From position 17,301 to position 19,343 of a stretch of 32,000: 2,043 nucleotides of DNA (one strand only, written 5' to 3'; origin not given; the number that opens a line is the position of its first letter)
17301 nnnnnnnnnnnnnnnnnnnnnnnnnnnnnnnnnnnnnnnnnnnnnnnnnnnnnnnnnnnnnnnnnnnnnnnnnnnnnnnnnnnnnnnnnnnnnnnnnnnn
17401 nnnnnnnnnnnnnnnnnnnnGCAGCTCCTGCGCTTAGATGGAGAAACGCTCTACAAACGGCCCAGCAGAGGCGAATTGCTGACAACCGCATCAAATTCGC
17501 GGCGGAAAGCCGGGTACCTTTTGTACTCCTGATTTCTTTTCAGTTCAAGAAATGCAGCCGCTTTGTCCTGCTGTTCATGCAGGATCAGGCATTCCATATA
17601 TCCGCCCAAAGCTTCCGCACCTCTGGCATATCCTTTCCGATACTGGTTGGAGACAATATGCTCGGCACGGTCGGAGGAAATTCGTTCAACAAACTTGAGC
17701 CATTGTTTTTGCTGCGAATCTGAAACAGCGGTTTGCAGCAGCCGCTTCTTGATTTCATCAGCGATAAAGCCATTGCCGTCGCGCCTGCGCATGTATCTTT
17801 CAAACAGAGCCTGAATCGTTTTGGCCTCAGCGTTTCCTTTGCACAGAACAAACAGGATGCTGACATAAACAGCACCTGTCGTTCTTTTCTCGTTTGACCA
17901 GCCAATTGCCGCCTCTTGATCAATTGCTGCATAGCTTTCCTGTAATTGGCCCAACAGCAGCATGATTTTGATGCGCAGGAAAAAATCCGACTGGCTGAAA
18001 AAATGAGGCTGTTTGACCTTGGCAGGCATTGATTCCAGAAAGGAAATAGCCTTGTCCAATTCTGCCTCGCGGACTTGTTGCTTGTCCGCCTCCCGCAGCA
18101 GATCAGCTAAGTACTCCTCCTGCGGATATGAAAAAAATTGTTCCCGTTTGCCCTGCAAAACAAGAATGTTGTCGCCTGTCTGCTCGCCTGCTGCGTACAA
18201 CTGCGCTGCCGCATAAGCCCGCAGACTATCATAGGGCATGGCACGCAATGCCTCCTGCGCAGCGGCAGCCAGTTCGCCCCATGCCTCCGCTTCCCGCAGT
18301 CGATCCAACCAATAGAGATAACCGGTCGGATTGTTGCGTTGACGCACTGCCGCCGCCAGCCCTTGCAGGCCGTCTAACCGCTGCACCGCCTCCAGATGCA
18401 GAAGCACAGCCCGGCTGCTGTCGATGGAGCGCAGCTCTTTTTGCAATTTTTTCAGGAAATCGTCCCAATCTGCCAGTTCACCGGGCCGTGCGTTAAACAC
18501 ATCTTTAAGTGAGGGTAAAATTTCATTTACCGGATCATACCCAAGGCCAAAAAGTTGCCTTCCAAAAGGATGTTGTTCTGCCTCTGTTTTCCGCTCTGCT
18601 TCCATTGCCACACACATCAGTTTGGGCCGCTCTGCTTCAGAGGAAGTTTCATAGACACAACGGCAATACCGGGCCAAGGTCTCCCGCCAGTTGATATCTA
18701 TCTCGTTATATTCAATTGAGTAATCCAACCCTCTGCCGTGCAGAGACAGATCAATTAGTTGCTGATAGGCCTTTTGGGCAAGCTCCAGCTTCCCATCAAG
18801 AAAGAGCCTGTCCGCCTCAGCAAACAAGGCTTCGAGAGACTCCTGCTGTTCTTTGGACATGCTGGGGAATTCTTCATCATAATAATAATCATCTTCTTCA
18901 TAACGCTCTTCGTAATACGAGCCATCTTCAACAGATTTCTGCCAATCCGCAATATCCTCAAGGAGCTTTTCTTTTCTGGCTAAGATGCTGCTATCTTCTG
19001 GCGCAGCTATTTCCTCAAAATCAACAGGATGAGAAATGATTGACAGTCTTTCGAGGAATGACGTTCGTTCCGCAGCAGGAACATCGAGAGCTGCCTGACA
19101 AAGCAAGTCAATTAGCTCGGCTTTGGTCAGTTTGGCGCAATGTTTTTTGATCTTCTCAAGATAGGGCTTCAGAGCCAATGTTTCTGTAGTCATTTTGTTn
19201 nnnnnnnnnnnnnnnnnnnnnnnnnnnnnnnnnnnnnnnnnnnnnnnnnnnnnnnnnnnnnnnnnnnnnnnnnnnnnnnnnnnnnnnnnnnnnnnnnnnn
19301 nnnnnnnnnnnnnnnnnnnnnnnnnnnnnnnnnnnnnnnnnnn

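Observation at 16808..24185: The conserved rpsB-tsf-pyrH-frr-uppS-cdsA-dxr-rseP cluster is interrupted at three separate junctions by co-oriented foreign-looking cargo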

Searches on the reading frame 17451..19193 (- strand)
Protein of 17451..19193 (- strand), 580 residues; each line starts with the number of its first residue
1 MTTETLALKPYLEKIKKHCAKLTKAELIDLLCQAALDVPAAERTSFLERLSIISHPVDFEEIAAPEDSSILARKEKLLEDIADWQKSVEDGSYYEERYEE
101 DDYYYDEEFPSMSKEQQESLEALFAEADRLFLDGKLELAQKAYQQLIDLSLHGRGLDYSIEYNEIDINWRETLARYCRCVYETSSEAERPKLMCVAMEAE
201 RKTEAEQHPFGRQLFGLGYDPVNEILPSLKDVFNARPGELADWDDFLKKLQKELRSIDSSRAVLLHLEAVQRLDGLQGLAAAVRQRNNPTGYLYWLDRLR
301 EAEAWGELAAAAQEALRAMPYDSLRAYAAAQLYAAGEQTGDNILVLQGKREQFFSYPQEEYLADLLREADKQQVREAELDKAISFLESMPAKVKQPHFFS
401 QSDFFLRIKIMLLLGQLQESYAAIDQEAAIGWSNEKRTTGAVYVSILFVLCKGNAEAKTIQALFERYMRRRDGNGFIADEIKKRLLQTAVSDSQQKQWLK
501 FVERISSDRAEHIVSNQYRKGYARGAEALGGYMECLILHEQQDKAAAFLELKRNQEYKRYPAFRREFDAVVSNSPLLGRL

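Call 4: search_protein_families(library=pfam, proteins=[window:17451-19193:-], max_evalue=0.01)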
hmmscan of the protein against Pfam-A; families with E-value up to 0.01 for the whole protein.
window:17451-19193:- (580 aa): 1 family
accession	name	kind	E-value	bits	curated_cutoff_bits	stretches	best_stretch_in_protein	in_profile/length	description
PF13919.11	ASXH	-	0.0078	16.7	25.8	0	20-99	22-102/130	Asx homology domain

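Call 5: search_protein_families(library=ncbifam, proteins=[window:17451-19193:-], max_evalue=0.1)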
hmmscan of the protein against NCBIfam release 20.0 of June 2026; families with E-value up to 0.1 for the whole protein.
window:17451-19193:- (580 aa): 0 families

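Call 6: search_protein_families(library=padloc, proteins=[window:17451-19193:-], max_evalue=0.1)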
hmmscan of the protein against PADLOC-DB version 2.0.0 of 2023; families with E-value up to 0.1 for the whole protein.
window:17451-19193:- (580 aa): 0 families

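Call 9: find_encoding_contigs(protein=window:17451-19193:-, flank=10000, max_places=10)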
Protein window:17451-19193:- (580 aa): 1 contig read that carries it; 1 place shown.
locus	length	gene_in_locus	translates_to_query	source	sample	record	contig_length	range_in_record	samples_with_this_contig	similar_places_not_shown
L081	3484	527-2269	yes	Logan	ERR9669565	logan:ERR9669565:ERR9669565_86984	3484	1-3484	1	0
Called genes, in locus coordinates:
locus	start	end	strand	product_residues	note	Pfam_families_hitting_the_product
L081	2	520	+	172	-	?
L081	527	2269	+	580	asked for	-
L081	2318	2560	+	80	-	PF07927:HicA_toxin (weak)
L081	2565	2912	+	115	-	PF15919:HicB_lk_antitox, PF15970:HicB-like_2 (faint), PF05534:HicB (faint)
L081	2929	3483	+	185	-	?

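Call 27: find_homologous_proteins(query=window:17451-19193:-, max_evalue=0.00001)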
Query window:17451-19193:- (580 aa): 44 proteins with E <= 0.00001 among 8000 candidates.
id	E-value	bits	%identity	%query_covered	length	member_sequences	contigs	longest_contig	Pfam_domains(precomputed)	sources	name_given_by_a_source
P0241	0.0e+0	1283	100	100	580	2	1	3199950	-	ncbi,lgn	ncbi:hypothetical protein GCAAIG_08260 [Candidatus Electronema halotolerans]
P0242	0.0e+0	1120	89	100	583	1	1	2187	-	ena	-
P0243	3.7e-290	982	80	100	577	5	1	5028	-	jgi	jgi:hypothetical protein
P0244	3.6e-251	853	69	100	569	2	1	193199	-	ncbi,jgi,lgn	jgi:hypothetical protein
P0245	1.2e-250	851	69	100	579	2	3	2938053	-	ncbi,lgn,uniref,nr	ncbi:MAG: hypothetical protein CDV28_102187 [Candidatus Electronema aureum]|uniref:Uncharacterized p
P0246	1.6e-207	709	85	67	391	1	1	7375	-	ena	-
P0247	2.2e-203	695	59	100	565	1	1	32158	-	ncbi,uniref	uniref:hypothetical protein n=1 Tax=Candidatus Electronema sp. TaxID=2698783 RepID=UPI004057B271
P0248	1.3e-201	689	59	100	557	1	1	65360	-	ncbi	-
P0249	8.2e-199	680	59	100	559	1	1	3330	-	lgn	-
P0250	2.0e-196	672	58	99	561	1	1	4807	-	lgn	-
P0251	7.9e-196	670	57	100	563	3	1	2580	-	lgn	-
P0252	5.8e-193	661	57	100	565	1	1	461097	-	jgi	jgi:hypothetical protein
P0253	1.4e-182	627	60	88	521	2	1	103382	-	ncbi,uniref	ncbi:hypothetical protein [Candidatus Electronema sp. JM]|uniref:hypothetical protein n=1 Tax=Candid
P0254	1.4e-182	627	54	100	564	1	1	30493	-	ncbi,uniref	ncbi:hypothetical protein [Candidatus Electronema sp. PJ]|uniref:hypothetical protein n=1 Tax=Candid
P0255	3.8e-179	615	60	87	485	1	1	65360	-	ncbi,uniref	ncbi:hypothetical protein [Candidatus Electronema sp. JC]|uniref:hypothetical protein n=1 Tax=Candid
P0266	7.1e-149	515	47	100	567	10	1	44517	-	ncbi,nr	ncbi:MAG: hypothetical protein D3921_00650 [Candidatus Electrothrix sp. AW1]|nr:hypothetical protein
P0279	2.6e-85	306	34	99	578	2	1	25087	-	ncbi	ncbi:MAG: hypothetical protein ACLFQY_07175 [Desulfococcaceae bacterium]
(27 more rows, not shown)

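Call 28: find_encoding_contigs(protein=P0245, flank=10000, max_places=1)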
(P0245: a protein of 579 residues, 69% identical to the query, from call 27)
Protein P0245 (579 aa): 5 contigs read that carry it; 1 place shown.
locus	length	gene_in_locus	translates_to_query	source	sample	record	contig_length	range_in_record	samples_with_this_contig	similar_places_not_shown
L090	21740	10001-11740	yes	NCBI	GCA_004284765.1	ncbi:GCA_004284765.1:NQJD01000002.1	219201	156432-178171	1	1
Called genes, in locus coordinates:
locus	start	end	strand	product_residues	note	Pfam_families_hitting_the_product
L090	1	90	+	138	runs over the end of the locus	PF00411:Ribosomal_S11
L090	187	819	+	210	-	PF00163:Ribosomal_S4, PF01479:S4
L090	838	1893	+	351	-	PF01193:RNA_pol_L, PF01000:RNA_pol_A_bac, PF03118:RNA_pol_A_CTD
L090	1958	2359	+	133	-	PF01196:Ribosomal_L17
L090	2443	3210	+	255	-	PF03692:CxxCxxCC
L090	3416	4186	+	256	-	PF00318:Ribosomal_S2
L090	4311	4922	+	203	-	PF00889:EF_TS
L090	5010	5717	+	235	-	PF00696:AA_kinase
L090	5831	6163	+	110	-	-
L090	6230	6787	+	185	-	PF01765:RRF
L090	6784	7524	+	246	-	PF01255:Prenyltransf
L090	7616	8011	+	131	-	-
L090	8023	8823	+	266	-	PF01148:CTP_transf_1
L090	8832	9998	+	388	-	PF02670:DXP_reductoisom, PF08436:DXP_redisom_C, PF13288:DXPR_C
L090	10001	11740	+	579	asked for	-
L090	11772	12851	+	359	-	PF02163:Peptidase_M50, PF00595:PDZ (weak), PF13180:PDZ_2 (weak), PF17820:PDZ_6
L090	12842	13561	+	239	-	PF00814:TsaD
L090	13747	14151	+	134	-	-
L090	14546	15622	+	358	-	-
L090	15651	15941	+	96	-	-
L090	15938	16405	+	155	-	-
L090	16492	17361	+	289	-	-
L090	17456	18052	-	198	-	PF00300:His_Phos_1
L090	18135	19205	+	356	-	PF21016:RlmN_N, PF04055:Radical_SAM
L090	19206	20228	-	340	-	-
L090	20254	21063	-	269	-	PF12974:Phosphonate-bd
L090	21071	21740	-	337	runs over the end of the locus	PF13717:Zn_ribbon_4, PF00672:HAMP (weak)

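Call 29: find_encoding_contigs(protein=P0266, flank=8000, max_places=1)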
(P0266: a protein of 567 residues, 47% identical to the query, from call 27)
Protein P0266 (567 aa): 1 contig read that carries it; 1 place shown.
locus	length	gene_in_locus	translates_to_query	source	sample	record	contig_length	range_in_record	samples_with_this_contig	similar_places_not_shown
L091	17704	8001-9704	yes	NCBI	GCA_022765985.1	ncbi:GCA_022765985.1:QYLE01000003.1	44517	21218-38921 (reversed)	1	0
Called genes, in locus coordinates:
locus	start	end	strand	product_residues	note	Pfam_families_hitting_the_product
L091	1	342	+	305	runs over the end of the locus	PF06325:PrmA, PF05175:MTS, PF02475:TRM5-TYW2_MTfase (weak), PF03602:Cons_hypoth95 (faint), PF13847:Methyltransf_31, PF08241:Methyltransf_11 (weak), PF13649:Methyltransf_25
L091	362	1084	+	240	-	PF13489:Methyltransf_23, PF13847:Methyltransf_31, PF08241:Methyltransf_11 (weak), PF08242:Methyltransf_12, PF13649:Methyltransf_25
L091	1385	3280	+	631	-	PF16177:ACAS_N, PF00501:AMP-binding, PF13193:AMP-binding_C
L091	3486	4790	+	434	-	PF01654:Cyt_bd_oxida_I, PF00034:Cytochrom_C, PF13442:Cytochrome_CBB3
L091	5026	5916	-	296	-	PF01259:SAICAR_synt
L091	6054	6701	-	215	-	PF00406:ADK, PF13207:AAA_17, PF05191:ADK_lid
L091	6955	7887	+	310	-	PF00535:Glycos_transf_2, PF10111:Glyco_tranf_2_2, PF13641:Glyco_tranf_2_3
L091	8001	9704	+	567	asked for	-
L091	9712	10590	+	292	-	PF12784:PDDEXK_2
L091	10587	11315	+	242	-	PF00215:OMPdecase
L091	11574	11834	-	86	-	PF01844:HNH, PF14279:HNH_5, PF13395:HNH_4 (weak)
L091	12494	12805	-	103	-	-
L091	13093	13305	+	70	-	-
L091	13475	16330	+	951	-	PF00675:Peptidase_M16, PF05193:Peptidase_M16_C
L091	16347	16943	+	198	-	PF00702:Hydrolase (weak), PF13419:HAD_2 (faint), PF08645:PNK3P (faint), PF13242:Hydrolase_like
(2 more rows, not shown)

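Call 30: find_encoding_contigs(protein=P0279, flank=8000, max_places=1)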
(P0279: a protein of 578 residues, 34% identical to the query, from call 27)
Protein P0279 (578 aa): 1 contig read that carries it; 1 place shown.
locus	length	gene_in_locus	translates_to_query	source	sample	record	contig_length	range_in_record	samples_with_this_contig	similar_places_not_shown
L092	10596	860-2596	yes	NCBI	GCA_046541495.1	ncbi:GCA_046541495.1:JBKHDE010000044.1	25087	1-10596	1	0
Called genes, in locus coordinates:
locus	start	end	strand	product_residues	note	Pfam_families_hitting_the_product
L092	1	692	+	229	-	?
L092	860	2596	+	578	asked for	-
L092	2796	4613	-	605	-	PF00015:MCPsignal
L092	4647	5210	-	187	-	-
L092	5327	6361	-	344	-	PF14237:GYF_2, PF01987:AIM24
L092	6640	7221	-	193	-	PF03459:TOBE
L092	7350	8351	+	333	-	PF01925:TauE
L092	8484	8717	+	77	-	PF02604:PhdYeFM_antitox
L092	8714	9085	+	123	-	PF01850:PIN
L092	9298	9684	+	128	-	PF01022:HTH_5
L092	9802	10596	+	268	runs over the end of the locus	PF01135:PCMT, PF01209:Ubie_methyltran, PF06325:PrmA, PF13489:Methyltransf_23, PF08241:Methyltransf_11, PF08242:Methyltransf_12, PF13649:Methyltransf_25, PF13847:Methyltransf_31, +4 more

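Call 41: search_solved_structures(query=A2, max_evalue=1)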
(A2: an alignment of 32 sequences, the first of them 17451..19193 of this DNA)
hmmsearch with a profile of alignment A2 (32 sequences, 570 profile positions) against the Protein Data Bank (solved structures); distinct sequences matched with E-value up to 1: 1.
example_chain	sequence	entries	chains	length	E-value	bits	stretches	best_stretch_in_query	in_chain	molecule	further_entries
2lse_A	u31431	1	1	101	0.01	17.8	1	41-131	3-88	Four Helix Bundle Protein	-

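Call 52: predict_structure(alignment_id=A2)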
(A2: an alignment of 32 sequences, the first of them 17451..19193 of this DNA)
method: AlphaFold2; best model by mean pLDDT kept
length: 580 residues; sequences in the alignment: 32
mean_pLDDT: 85.0   pTM: 0.77
mean pLDDT of the five models: 85.0, 83.9, 83.0, 82.4, 81.3
residues with pLDDT >= 90: 325; 70-90: 169; 50-70: 41; < 50: 45
segments of 3 or more residues with pLDDT < 50: 1-4, 54-68, 97-107, 209-216, 394-399
pLDDT, mean of each block of 10 residues (from residue 1): 51 77 85 79 73 48 46 86 83 54 51 87 90 90 91 79 84 94 95 94 59 49 83 86 95 91 94 96 92 95 97 96 92 98 98 93 97 98 90 47 84 96 89 83 96 95 89 78 94 95 95 87 93 97 96 93 94 93
secondary structure, 60 per line:
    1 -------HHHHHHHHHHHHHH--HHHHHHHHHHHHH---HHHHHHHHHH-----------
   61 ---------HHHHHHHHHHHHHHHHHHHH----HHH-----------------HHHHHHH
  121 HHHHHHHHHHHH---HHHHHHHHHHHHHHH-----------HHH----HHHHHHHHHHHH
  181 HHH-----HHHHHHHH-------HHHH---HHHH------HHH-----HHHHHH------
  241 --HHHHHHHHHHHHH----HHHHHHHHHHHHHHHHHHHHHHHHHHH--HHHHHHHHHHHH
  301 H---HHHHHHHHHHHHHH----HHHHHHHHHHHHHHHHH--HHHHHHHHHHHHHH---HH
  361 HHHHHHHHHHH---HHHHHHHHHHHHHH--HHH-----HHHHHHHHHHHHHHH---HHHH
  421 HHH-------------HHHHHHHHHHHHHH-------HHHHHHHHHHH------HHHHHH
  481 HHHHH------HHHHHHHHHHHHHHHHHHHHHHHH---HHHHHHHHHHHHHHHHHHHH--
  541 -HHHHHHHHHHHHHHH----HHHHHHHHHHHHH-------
elements in order: H8-21 H24-36 H40-49 H70-89 H114-132 H136-150 H169-183 H189-196 H204-207 H211-214 H229-234 H243-255 H260-286 H289-301 H305-318 H323-339 H342-355 H359-371 H375-388 H399-413 H417-423 H437-450 H458-468 H475-485 H492-515 H519-538 H542-556 H561-573

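Call 57: search_protein_families(library=pfam, proteins=[L090:5831-6163:+, L090:7616-8011:+], max_evalue=0.001)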
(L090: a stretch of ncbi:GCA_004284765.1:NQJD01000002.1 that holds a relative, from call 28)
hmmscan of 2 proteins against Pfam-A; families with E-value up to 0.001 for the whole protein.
L090:5831-6163:+ (110 aa): 0 families

L090:7616-8011:+ (131 aa): 0 families

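Call 59: fold_search(model_id=the predicted structure, library=pdb)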
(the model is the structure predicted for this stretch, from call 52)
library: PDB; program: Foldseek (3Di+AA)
matches with E <= 10: 1220; with E <= 0.001: 2
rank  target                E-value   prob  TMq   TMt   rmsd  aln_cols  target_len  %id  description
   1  7yea_A                5.7e-04  1.00  0.18  0.12  20.5       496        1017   13  Human O-GlcNAc transferase Dimer (released 2023-07-12)
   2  7ntf_A                8.3e-04  1.00  0.17  0.12  19.9       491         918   14  Cryo-EM structure of unliganded O-GlcNAc transferase (released 2021-11-17)
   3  7yeh_A                1.5e-03  1.00  0.17  0.11  20.4       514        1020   13  Cryo-EM structure of human OGT-OGA complex (released 2023-07-12)
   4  4hot_A                2.1e-03  0.99  0.16  0.19  21.5       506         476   10  Crystal Structure of Full-Length Human IFIT5 with 5`-triphosphate Oligoadenine (released 2013-01-23)
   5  8xi2_J                2.7e-03  1.00  0.23  0.23  23.6       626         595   12  Cryo-EM structure of the Chlamydomonas C* complex (released 2024-10-09)
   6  9hvq_Q                3.0e-03  0.99  0.18  0.13  21.2       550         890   12  Structure of the transcribing Pol II-DSIF-PAF-SPT6-RECQL5 complex (released 2025-07-16)
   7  1w3b_B                5.6e-03  1.00  0.20  0.27  18.8       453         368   12  The superhelical TPR domain of O-linked GlcNAc transferase reveals structural similarities to importin alpha. (released 2004-09-09)
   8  4hoq                  5.8e-03  0.99  0.17  0.19  19.5       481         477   11  Crystal Structure of Full-Length Human IFIT5 (released 2013-01-23)
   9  4j0u                  6.3e-03  0.98  0.17  0.19  19.2       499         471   11  Crystal structure of IFIT5/ISG58 (released 2013-02-13)
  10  6eou                  6.5e-03  1.00  0.21  0.30  15.2       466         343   10  O-GlcNAc transferase TPR domain with the intellectual disability associated mutation L254F (released 2018-05-09)
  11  8c6j_S                6.5e-03  0.99  0.20  0.19  22.4       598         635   11  Human spliceosomal PM5 C* complex (released 2023-07-12)
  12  9hmf_K                7.0e-03  0.98  0.18  0.15  28.9       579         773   10  Periplasmic scaffold of the Campylobacter jejuni flagellar motor (alpha carbon trace) (released 2024-12-25)
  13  4hor_A                7.3e-03  0.99  0.18  0.21  19.1       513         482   11  Crystal Structure of Full-Length Human IFIT5 with 5`-triphosphate Oligocytidine (released 2013-01-23)
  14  8bbe_D                7.3e-03  0.97  0.17  0.16  20.8       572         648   11  Structure of the IFT-A complex; IFT-A2 module (released 2022-12-21)
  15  5gan_J                8.2e-03  0.84  0.15  0.13  29.1       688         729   12  The overall structure of the yeast spliceosomal U4/U6.U5 tri-snRNP at 3.7 Angstrom (released 2016-01-27)
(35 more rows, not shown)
